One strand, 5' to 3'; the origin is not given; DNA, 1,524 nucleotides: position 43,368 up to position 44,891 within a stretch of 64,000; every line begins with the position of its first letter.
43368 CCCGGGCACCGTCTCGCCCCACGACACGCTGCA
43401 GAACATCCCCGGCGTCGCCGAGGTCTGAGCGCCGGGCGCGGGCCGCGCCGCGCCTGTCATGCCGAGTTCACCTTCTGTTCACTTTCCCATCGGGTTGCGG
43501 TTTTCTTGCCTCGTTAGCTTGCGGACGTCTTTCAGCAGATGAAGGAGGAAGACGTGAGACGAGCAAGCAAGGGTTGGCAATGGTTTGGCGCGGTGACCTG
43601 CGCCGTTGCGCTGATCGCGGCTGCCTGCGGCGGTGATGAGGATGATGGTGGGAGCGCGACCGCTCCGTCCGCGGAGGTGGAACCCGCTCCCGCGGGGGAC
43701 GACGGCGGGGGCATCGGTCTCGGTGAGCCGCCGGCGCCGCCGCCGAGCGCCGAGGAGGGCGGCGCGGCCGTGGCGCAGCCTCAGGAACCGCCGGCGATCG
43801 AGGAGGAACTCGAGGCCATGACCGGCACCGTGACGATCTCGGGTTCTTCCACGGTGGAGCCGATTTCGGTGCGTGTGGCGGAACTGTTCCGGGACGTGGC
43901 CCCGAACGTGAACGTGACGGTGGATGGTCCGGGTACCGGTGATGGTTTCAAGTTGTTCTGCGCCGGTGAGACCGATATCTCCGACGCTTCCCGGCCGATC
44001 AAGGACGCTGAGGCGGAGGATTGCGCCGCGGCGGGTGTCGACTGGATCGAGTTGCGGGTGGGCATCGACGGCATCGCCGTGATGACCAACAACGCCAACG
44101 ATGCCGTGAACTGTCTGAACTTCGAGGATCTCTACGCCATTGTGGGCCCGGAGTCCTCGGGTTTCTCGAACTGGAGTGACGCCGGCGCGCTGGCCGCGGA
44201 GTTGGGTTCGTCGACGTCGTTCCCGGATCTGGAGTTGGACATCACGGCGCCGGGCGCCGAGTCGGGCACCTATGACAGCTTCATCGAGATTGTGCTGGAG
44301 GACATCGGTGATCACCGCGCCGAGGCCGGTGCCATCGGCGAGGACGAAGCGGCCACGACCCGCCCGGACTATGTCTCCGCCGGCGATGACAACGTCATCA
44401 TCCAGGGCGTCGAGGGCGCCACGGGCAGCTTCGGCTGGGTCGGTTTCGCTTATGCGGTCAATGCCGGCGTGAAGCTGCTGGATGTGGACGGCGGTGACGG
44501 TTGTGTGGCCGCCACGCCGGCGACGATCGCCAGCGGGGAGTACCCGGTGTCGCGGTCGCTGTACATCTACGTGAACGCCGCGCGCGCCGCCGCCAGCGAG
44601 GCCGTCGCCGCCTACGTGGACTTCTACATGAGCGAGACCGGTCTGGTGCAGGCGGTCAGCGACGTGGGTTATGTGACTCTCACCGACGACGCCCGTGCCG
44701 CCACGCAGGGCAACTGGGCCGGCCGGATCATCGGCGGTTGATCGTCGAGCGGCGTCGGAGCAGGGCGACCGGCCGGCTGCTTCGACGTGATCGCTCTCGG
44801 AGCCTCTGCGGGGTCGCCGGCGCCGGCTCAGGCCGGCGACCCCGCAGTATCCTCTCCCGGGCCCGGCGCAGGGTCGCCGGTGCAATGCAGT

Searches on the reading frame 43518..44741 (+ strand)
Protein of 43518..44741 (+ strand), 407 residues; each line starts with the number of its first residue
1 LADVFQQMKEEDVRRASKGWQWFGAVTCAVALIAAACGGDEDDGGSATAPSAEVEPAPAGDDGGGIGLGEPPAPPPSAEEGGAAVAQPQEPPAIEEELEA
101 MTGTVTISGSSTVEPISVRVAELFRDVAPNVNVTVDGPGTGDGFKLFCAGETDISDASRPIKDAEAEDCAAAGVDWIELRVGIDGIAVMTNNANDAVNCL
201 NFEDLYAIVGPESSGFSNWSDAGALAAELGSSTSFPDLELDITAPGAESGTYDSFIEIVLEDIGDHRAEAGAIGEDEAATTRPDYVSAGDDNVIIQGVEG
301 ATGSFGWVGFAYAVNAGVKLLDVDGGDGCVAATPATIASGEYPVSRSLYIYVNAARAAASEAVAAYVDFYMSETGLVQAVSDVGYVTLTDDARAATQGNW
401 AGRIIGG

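Call 72: search_protein_families(library=pfam, proteins=[window:43518-44741:+], max_evalue=0.00001)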
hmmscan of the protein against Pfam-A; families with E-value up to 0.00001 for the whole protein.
window:43518-44741:+ (407 aa): 1 family
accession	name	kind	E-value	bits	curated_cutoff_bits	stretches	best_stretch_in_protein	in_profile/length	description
PF12849.12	PBP_like_2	-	3.5e-31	109.4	27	1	102-373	9-266/267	PBP superfamily domain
